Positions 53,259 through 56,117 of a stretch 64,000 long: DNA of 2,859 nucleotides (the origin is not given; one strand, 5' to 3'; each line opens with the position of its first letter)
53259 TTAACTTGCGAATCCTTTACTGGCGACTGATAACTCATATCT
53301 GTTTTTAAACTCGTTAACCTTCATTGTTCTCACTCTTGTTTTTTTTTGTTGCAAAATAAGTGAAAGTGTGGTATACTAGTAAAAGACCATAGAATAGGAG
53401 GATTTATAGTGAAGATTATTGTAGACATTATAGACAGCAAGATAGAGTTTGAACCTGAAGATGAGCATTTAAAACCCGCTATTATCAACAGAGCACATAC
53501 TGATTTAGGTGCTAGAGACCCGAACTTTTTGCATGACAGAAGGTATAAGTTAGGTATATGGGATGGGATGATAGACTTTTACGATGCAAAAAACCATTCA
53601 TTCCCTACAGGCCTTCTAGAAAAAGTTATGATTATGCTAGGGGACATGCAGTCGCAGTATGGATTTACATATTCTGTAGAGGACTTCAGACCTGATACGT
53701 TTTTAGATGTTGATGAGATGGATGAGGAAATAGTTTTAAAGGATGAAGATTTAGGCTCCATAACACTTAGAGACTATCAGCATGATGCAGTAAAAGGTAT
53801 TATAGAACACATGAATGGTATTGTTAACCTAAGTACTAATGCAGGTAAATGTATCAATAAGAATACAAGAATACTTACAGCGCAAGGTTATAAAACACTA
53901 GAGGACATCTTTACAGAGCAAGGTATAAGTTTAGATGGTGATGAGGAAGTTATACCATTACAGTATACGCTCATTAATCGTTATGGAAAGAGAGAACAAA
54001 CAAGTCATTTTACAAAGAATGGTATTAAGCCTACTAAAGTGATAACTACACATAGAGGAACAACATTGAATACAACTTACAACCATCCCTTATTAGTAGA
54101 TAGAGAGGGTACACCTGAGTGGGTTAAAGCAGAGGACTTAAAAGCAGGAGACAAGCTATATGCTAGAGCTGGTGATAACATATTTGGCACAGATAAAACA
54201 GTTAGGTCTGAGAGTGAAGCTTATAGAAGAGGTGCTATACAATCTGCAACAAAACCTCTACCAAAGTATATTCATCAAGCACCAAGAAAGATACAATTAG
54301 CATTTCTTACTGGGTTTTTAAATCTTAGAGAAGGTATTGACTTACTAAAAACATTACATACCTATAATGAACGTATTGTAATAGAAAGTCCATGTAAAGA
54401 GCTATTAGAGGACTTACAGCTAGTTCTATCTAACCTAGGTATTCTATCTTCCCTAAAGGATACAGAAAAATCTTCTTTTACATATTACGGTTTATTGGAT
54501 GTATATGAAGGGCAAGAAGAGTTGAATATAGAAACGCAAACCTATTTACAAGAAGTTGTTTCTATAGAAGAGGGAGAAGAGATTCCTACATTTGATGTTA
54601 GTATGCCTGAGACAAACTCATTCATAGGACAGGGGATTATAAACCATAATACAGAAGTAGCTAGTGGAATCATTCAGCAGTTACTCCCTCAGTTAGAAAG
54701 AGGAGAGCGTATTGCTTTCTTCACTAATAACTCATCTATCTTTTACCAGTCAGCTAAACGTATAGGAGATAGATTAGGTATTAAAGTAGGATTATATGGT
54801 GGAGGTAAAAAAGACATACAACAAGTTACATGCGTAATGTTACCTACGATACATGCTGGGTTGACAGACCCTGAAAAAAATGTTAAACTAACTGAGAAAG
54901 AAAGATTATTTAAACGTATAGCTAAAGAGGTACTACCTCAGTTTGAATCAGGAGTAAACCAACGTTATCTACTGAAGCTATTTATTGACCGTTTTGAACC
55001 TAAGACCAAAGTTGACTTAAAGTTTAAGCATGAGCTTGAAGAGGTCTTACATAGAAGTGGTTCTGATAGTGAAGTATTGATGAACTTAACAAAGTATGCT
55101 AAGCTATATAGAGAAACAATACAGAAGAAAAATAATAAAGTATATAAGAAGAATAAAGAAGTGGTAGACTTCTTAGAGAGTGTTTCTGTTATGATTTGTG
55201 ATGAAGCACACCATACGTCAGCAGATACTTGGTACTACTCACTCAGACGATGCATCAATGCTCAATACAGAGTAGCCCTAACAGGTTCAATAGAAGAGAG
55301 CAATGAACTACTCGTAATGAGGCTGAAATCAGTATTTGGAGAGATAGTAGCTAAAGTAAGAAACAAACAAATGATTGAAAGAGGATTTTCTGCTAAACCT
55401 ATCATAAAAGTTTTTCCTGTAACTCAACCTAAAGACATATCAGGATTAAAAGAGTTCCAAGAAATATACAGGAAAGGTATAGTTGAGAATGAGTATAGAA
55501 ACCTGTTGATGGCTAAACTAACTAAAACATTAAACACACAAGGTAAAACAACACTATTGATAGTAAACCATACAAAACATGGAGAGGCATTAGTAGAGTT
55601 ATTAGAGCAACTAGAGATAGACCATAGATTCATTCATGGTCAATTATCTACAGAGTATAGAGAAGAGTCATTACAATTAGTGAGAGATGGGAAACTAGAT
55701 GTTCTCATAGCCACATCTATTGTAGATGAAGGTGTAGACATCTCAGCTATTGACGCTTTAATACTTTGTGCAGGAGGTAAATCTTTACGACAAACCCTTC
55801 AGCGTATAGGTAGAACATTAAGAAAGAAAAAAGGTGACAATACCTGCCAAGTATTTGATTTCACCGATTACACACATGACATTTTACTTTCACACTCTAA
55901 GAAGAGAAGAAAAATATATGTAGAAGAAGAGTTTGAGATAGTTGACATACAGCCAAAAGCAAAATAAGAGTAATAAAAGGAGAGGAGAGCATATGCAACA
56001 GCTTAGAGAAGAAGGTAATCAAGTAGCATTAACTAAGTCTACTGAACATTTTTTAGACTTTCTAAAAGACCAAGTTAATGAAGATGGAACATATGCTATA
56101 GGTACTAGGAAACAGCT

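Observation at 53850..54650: Intein inserted in the P-loop of the SF2 helicase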

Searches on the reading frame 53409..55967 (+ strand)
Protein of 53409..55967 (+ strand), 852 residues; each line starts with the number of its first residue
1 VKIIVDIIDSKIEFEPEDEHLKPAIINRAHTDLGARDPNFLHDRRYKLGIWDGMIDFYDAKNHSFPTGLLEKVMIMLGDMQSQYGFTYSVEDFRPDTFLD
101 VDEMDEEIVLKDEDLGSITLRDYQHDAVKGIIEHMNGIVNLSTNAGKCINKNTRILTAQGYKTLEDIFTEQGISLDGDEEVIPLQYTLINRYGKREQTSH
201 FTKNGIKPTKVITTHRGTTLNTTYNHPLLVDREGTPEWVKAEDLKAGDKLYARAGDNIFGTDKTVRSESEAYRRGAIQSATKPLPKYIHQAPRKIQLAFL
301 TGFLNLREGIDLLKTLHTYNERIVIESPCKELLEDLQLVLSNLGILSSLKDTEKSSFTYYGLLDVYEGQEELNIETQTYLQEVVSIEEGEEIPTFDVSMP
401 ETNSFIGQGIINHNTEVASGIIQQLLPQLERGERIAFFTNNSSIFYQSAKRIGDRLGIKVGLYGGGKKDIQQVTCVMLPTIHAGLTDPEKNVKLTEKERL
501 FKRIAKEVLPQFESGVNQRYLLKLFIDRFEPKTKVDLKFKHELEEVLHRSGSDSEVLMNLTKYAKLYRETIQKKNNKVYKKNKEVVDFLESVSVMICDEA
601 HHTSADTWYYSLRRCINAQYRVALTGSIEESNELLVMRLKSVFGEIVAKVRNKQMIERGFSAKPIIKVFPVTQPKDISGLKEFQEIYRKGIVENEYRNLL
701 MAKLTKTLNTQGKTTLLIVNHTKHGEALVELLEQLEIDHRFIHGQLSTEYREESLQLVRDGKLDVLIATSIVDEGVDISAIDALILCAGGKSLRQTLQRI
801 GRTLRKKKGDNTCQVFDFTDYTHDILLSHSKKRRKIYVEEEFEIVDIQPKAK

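Call 4: search_protein_families(library=pfam, proteins=[window:53409-55967:+], max_evalue=1)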
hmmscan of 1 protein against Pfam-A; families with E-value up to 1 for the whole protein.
window:53409-55967:+ (852 aa): 11 families
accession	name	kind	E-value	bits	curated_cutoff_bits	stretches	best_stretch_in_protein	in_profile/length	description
PF00271.37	Helicase_C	-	6.9e-19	68.6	23.5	1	703-806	5-109/110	Helicase conserved C-terminal domain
PF14890.11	Intein_splicing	-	4.4e-13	49.8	35.8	1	156-414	3-155/155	Intein splicing domain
PF04851.21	ResIII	-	9.9e-09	35.8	22.5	1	528-629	72-163/164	Type III restriction enzyme, res subunit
PF16203.11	ERCC3_RAD25_C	-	1.1e-06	28.5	27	1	736-840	79-188/248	ERCC3/RAD25/XPB C-terminal helicase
PF18766.7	SWI2_SNF2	-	1.3e-06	28.7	26.7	1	524-655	53-179/221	SWI2/SNF2 ATPase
PF07591.16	PT-HINT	-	2e-06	28.5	27.7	1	155-268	2-105/137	Pretoxin HINT domain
PF22590.2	Cas3-like_C_2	-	2.1e-05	25.2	27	1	711-807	1-105/106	CRISPR-associated nuclease/helicase Cas3, C-terminal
PF14528.11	LAGLIDADG_3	-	4.6e-05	24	22.5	1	321-360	22-64/82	LAGLIDADG-like domain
PF21241.2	UvsW_N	-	0.0084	16.9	25.3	1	42-81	37-75/81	DNA helicase UvsW, N-terminal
PF13344.12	Hydrolase_6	-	0.09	13.3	27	0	409-460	7-58/101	Haloacid dehalogenase-like hydrolase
PF00270.35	DEAD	-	0.14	12.3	26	0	564-618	95-144/167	DEAD/DEAH box helicase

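Call 6: search_protein_families(library=ncbifam, proteins=[window:53409-55967:+], max_evalue=1)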
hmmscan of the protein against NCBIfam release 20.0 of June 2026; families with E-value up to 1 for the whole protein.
window:53409-55967:+ (852 aa): 45 families (the best 25 are shown)
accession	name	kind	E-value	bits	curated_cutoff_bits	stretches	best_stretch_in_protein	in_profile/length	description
TIGR04095.1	dnd_restrict_1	equivalog_domain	3.3e-18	65.9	600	2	740-819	317-396/451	DNA phosphorothioation system restriction enzyme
TIGR04121.1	DEXH_lig_assoc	equivalog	1.3e-11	43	850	1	703-805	240-345/804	ligase-associated DNA damage response DEXH box helicase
NF008394.0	PRK11192.1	equivalog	2.9e-11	42.8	507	1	702-811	236-347/441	ATP-dependent RNA helicase SrmB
NF010337.0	PRK13766.1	equivalog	3.6e-11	41.9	610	1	704-813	357-475/781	Hef nuclease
NF053632.1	heli_RadD_YejH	equivalog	1.1e-10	40.5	720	1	640-827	173-363/573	DNA repair helicase RadD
NF045503.1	repair_heli_XPB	equivalog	1.6e-10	40.2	610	1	592-839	301-540/548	DNA repair helicase XPB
NF010338.0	PRK13767.1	equivalog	1.2e-09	37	849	1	700-803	274-382/877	ATP-dependent helicase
TIGR00631.1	uvrb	equivalog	1.7e-09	36.5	750.1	1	705-839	437-574/658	excinuclease ABC subunit UvrB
NF003673.1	PRK05298.1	equivalog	2e-09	36.4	743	1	701-837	433-572/653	excinuclease ABC subunit UvrB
NF008744.0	PRK11776.1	equivalog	3.8e-09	35.6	524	1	693-817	225-347/460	ATP-dependent RNA helicase DbpA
NF038098.1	GyrA_w_intein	exception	8.4e-09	33.9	1850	2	147-271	116-240/1232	intein-containing DNA gyrase subunit A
NF053631.1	RNA_helic_CshA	equivalog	3.1e-08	32.9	646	1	703-809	227-334/434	degradosome RNA helicase CshA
NF053636.1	DDHlcsCsdAPsy1082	equivalog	4.5e-08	32.1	890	1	712-806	242-337/512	DEAD/DEAH box helicase CsdA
NF007882.0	PRK10590.1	equivalog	6.7e-08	31.9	743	1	711-808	243-341/456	ATP-dependent RNA helicase RhlE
NF003158.0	PRK04132.1-3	equivalog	2e-07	28.6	1750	1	145-250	59-167/1437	replication factor C small subunit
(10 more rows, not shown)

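Call 25: search_protein_families(library=phrogs, proteins=[window:53409-55967:+], max_evalue=0.001)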
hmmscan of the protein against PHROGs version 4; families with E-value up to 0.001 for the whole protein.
window:53409-55967:+ (852 aa): 9 families
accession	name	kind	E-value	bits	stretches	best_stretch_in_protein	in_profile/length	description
phrog_16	-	DNA, RNA and nucleotide metabolism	4.1e-116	390.4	1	1-842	65-617/986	DNA helicase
phrog_14619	-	DNA, RNA and nucleotide metabolism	1.2e-85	288.8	2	1-149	1-149/314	DNA helicase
phrog_9690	-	DNA, RNA and nucleotide metabolism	1.9e-80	271.2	1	577-849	25-304/306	DNA helicase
phrog_9666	-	unknown function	1.8e-24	87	2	143-262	60-180/779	-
phrog_17415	-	head and packaging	1.8e-12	47.1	1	134-415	174-407/940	terminase large subunit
phrog_16259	-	DNA, RNA and nucleotide metabolism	2.2e-11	44.6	1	40-149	37-147/330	DNA helicase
phrog_27849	-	unknown function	1.2e-05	24.7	1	711-837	445-575/664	-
phrog_6819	-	DNA, RNA and nucleotide metabolism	0.00032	20.2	1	693-780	216-304/645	Holliday junction branch migration helicase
phrog_30356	-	DNA, RNA and nucleotide metabolism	0.00041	19.5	0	371-416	711-756/823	helicase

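Call 28: find_homologous_proteins(query=window:53409-55964:+, max_evalue=1e-30)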
Query window:53409-55964:+ (852 aa): 143 proteins with E <= 1e-30 among 8000 candidates; the best 120 are listed.
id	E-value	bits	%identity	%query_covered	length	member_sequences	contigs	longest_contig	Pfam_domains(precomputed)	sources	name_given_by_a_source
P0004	0.0e+0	1900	99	100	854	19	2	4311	PF07591.16,PF16203.12,PF18766.8,PF00271.38,PF22590.3,PF04851.22,PF14890.12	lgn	-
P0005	0.0e+0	1751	90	100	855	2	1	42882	PF16203.12,PF00271.38,PF22590.3,PF04851.22,PF14890.12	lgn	-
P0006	8.5e-298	1008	62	57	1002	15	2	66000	PF16203.12,PF14528.12,PF00271.38,PF22590.3,PF04851.22,PF14890.12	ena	-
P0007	5.2e-256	870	53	57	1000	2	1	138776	PF16203.12,PF14528.12,PF00271.38,PF04851.22,PF14890.12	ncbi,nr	ncbi:DNA helicase [Staphylococcus phage PALS_1]|nr:DNA helicase [Staphylococcus phage PALS_1]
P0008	1.6e-255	868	55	56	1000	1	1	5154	PF14528.12,PF00271.38,PF04851.22,PF14890.12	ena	-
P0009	1.1e-254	865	55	56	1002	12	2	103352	PF21241.3,PF16203.12,PF14528.12,PF00271.38,PF04851.22,PF14890.12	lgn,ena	-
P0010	1.4e-254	865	53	54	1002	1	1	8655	PF14528.12,PF00271.38,PF04851.22,PF14890.12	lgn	-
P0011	4.8e-254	863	52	57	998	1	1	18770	PF21241.3,PF16203.12,PF14528.12,PF00271.38,PF04851.22,PF14890.12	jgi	-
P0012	1.1e-253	862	54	56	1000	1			PF16203.12,PF14528.12,PF00271.38,PF04851.22,PF14890.12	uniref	uniref:DNA helicase n=1 Tax=Staphylococcus phage 184DA TaxID=3110532 RepID=A0AAU6MXG7_9CAUD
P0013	1.9e-253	861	52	57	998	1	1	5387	PF21241.3,PF14528.12,PF00271.38,PF04851.22,PF14890.12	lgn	-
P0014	1.9e-253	861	52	57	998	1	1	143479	PF21241.3,PF16203.12,PF14528.12,PF00271.38,PF04851.22,PF14890.12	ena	-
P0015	2.0e-253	861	52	57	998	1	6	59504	PF21241.3,PF16203.12,PF14528.12,PF00271.38,PF04851.22,PF14890.12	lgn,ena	-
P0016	2.0e-253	861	52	57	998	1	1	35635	PF21241.3,PF16203.12,PF14528.12,PF00271.38,PF04851.22,PF14890.12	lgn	-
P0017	2.4e-253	861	52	57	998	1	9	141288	PF21241.3,PF16203.12,PF14528.12,PF00271.38,PF04851.22,PF14890.12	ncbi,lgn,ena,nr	ncbi:intein-containing DNA helicase precursor [Staphylococcus phage Terranova]|nr:intein-containing 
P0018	2.8e-253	861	52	57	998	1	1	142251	PF21241.3,PF16203.12,PF14528.12,PF00271.38,PF04851.22,PF14890.12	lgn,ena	-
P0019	2.9e-253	861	54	56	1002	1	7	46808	PF21241.3,PF16203.12,PF14528.12,PF00271.38,PF04851.22,PF14890.12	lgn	-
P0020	3.4e-253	861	52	57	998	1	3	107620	PF21241.3,PF16203.12,PF14528.12,PF00271.38,PF04851.22,PF14890.12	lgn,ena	-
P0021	3.4e-253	860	52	57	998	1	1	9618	PF21241.3,PF16203.12,PF14528.12,PF00271.38,PF04851.22,PF14890.12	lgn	-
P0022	4.1e-253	860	52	57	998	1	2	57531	PF21241.3,PF16203.12,PF14528.12,PF00271.38,PF04851.22,PF14890.12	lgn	-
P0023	4.4e-253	860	52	57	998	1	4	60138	PF21241.3,PF16203.12,PF14528.12,PF00271.38,PF04851.22,PF14890.12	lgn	-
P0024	4.8e-253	860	54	54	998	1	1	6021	PF21241.3,PF16203.12,PF14528.12,PF00271.38,PF04851.22,PF14890.12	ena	-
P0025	5.2e-253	860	52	57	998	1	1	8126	PF21241.3,PF16203.12,PF14528.12,PF00271.38,PF04851.22,PF14890.12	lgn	-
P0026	5.2e-253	860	52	57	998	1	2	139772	PF21241.3,PF16203.12,PF14528.12,PF00271.38,PF04851.22,PF14890.12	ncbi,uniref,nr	ncbi:DNA helicase [Staphylococcus phage 80A]|uniref:DNA helicase n=2 Tax=unclassified Sepunavirus Ta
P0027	6.5e-253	860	52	57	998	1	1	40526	PF21241.3,PF16203.12,PF14528.12,PF00271.38,PF04851.22,PF14890.12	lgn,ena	-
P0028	6.7e-253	860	52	57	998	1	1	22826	PF21241.3,PF16203.12,PF14528.12,PF00271.38,PF04851.22,PF14890.12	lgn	-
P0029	8.8e-253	859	52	57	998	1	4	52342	PF21241.3,PF16203.12,PF14528.12,PF00271.38,PF04851.22,PF14890.12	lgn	-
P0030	1.4e-252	858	52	57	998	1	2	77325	PF21241.3,PF16203.12,PF14528.12,PF00271.38,PF04851.22,PF14890.12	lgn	-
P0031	2.8e-252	857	52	57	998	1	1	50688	PF21241.3,PF16203.12,PF14528.12,PF00271.38,PF04851.22,PF14890.12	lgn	-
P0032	2.8e-252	857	52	57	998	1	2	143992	PF21241.3,PF16203.12,PF14528.12,PF00271.38,PF04851.22,PF14890.12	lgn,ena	-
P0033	3.4e-252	857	52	57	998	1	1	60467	PF21241.3,PF16203.12,PF14528.12,PF00271.38,PF04851.22,PF14890.12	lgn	-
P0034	4.2e-252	857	52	57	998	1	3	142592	PF21241.3,PF16203.12,PF14528.12,PF00271.38,PF04851.22,PF14890.12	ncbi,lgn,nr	ncbi:intein-containing DNA helicase precursor [Staphylococcus phage Twillingate]|nr:intein-containin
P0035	4.3e-252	857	52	57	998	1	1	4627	PF21241.3,PF16203.12,PF14528.12,PF00271.38,PF04851.22,PF14890.12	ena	-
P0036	4.9e-252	857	52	57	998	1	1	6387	PF21241.3,PF14528.12,PF00271.38,PF04851.22,PF14890.12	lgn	-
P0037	6.0e-252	856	52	57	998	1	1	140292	PF21241.3,PF16203.12,PF14528.12,PF00271.38,PF04851.22,PF14890.12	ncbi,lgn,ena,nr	ncbi:DNA helicase [Staphylococcus phage vB_SepM_BE25]|nr:DNA helicase [Staphylococcus phage vB_SepM_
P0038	6.3e-252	856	60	56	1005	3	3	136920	PF16203.12,PF14528.12,PF00271.38,PF04851.22,PF14890.12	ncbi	-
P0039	8.3e-252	856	52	57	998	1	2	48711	PF21241.3,PF16203.12,PF14528.12,PF00271.38,PF04851.22,PF14890.12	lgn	-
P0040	1.0e-251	856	52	57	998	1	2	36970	PF21241.3,PF16203.12,PF14528.12,PF00271.38,PF04851.22,PF14890.12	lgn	-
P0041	9.4e-250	849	53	55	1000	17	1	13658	PF21241.3,PF16203.12,PF14528.12,PF00271.38,PF04851.22,PF14890.12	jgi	-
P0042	3.2e-241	821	57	55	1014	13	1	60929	PF21241.3,PF14528.12,PF00271.38,PF04851.22,PF14890.12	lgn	-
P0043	6.8e-241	820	44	67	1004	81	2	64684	PF16203.12,PF14528.12,PF00271.38,PF04851.22,PF14890.12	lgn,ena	-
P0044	6.2e-240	817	56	56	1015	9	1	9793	PF21241.3,PF16203.12,PF14528.12,PF00271.38,PF04851.22,PF14890.12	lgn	-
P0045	4.3e-238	811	57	55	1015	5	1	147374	PF21241.3,PF14528.12,PF00271.38,PF04851.22,PF14890.12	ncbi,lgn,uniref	ncbi:DNA helicase [Enterococcus phage vB_Efs6_KEN16]|uniref:DNA helicase n=1 Tax=Enterococcus phage 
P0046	7.3e-238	810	56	55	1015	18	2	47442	PF21241.3,PF16203.12,PF14528.12,PF00271.38,PF04851.22,PF14890.12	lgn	-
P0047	1.1e-235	803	56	56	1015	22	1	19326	PF21241.3,PF16203.12,PF14528.12,PF00271.38,PF04851.22,PF14890.12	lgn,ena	-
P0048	1.4e-234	799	56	56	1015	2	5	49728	PF21241.3,PF16203.12,PF14528.12,PF00271.38,PF04851.22,PF14890.12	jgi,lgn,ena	-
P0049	3.0e-234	798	56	55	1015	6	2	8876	PF21241.3,PF16203.12,PF14528.12,PF00271.38,PF04851.22,PF14890.12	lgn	-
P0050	1.6e-232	792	56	55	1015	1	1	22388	PF21241.3,PF16203.12,PF14528.12,PF00271.38,PF04851.22,PF14890.12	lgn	-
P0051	4.2e-232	791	56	55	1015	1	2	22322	PF21241.3,PF16203.12,PF14528.12,PF00271.38,PF04851.22,PF14890.12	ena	-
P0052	5.9e-232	790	56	55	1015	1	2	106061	PF21241.3,PF16203.12,PF14528.12,PF00271.38,PF04851.22,PF14890.12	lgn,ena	-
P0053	4.1e-231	787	54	55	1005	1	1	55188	PF14528.12,PF00271.38,PF22590.3,PF04851.22,PF14890.12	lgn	-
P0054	1.4e-228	779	56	55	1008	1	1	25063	PF16203.12,PF14528.12,PF00271.38,PF04851.22,PF14890.12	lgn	-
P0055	1.0e-226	773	49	57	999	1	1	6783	PF16203.12,PF14528.12,PF00271.38,PF04851.22,PF14890.12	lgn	-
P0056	1.0e-226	773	48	99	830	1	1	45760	PF16203.12,PF00271.38,PF04851.22,PF14890.12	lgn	-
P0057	1.4e-226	772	49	56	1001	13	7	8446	PF16203.12,PF14528.12,PF00271.38,PF04851.22,PF14890.12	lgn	-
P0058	1.7e-226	772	45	99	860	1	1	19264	PF16203.12,PF00271.38,PF04851.22,PF14890.12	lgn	-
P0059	1.2e-224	766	56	55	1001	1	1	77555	PF16203.12,PF14528.12,PF00271.38,PF04851.22,PF14890.12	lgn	-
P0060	1.6e-223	762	49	56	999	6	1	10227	PF16203.12,PF14528.12,PF00271.38,PF04851.22,PF14890.12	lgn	-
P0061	2.5e-223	762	55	53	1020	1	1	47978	PF14528.12,PF00271.38,PF04851.22,PF14890.12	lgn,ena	-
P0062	8.5e-223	760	49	56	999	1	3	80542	PF16203.12,PF14528.12,PF00271.38,PF04851.22,PF14890.12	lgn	-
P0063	9.8e-220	750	52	58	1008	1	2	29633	PF14528.12,PF00271.38,PF04851.22,PF14890.12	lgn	-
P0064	1.1e-215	736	56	54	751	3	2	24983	PF21241.3,PF16203.12,PF00271.38,PF22590.3,PF04851.22,PF14890.12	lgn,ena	-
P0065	1.4e-212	726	50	55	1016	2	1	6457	PF21090.4,PF16203.12,PF14528.12,PF00271.38,PF14890.12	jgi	-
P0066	6.2e-206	704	47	55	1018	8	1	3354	PF14528.12,PF00271.38,PF04851.22,PF14890.12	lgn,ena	-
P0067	2.9e-204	699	48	57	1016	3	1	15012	PF16203.12,PF14528.12,PF00271.38,PF14890.12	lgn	-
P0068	3.4e-201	689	41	99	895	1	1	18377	PF14528.12,PF00271.38,PF04851.22,PF14890.12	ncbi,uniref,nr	ncbi:DEAD/DEAH box helicase family protein [Collinsella aerofaciens]|uniref:helicase-related protein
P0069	7.7e-196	671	44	56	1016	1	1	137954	PF14528.12,PF00271.38,PF04851.22,PF14890.12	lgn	-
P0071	5.5e-193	661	44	56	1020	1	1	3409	PF14528.12,PF00271.38,PF04851.22,PF14890.12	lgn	-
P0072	7.6e-192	658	46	54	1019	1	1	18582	PF14528.12,PF00271.38,PF04851.22,PF14890.12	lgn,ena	-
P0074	3.8e-184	632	44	54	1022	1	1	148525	PF14528.12,PF00271.38,PF04851.22,PF14890.12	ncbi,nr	ncbi:putative intein containing helicase/endonuclease protein [Bacillus phage vB_BspH_TimeGriffin]|n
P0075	8.9e-183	628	45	55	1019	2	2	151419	PF14528.12,PF00271.38,PF04851.22,PF14890.12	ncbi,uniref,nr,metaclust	ncbi:putative intein containing helicase/endonuclease protein [Bacillus phage Bp8p-C]|uniref:Putativ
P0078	5.1e-181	622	44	57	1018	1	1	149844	PF14528.12,PF00271.38,PF04851.22,PF14890.12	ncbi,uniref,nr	ncbi:putative intein containing helicase/endonucleaseprotein [Bacillus phage phiAGATE]|uniref:Intein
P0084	2.3e-179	616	43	57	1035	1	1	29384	PF14528.12,PF00271.38,PF04851.22,PF14890.12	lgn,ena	-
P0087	7.8e-179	615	43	56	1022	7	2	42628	PF14528.12,PF00271.38,PF04851.22,PF14890.12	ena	-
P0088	2.6e-178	613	42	31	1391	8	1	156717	PF14528.12,PF00271.38,PF14890.12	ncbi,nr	ncbi:putative intein containing DNA helicase [Bacillus phage BSP18]|nr:putative intein containing DN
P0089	3.8e-178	612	44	55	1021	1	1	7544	PF14528.12,PF00271.38,PF04851.22,PF14890.12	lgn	-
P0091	4.3e-176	606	36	70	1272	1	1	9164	PF14528.12,PF00271.38,PF04851.22,PF14890.12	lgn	-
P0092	4.6e-176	605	42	31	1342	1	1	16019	PF14528.12,PF00271.38,PF04851.22,PF14890.12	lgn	-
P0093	6.7e-174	598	44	55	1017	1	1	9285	PF05204.20,PF14528.12,PF00271.38,PF04851.22,PF14890.12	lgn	-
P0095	9.9e-173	594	45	55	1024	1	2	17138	PF14528.12,PF00271.38,PF04851.22,PF14890.12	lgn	-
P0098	6.0e-171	588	43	29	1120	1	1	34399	PF14528.12,PF00271.38,PF14890.12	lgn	-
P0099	1.4e-167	577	42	55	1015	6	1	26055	PF14528.12,PF00271.38,PF04851.22,PF14890.12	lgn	-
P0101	1.1e-163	564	42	55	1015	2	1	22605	PF14528.12,PF00271.38,PF22590.3,PF04851.22,PF14890.12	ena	-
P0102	3.2e-163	563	40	56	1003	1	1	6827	PF21241.3,PF14528.12,PF00271.38,PF04851.22,PF14890.12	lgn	-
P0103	4.2e-161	556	41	57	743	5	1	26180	PF00271.38,PF04851.22,PF14890.12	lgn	-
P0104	3.7e-159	549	40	55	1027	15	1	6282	PF14528.12,PF00271.38,PF22590.3,PF04851.22,PF14890.12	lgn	-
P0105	1.7e-149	517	43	32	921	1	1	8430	PF21241.3,PF16203.12,PF14528.12,PF00271.38,PF04851.22,PF14890.12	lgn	-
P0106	4.0e-146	506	39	57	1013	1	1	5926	PF21241.3,PF14528.12,PF00271.38,PF04851.22,PF14890.12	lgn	-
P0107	1.9e-143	498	39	55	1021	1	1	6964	PF16203.12,PF14528.12,PF00271.38,PF22590.3,PF04851.22,PF14890.12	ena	-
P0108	5.5e-142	493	40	29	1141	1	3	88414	PF16203.12,PF14528.12,PF00271.38,PF14890.12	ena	-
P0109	1.5e-141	491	40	31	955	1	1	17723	PF21241.3,PF16203.12,PF14528.12,PF00271.38,PF04851.22,PF14890.12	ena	-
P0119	9.8e-127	442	41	55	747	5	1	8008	PF00271.38,PF04851.22,PF14890.12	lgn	-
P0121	1.3e-126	442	42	56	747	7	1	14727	PF00271.38,PF04851.22,PF14890.12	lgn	-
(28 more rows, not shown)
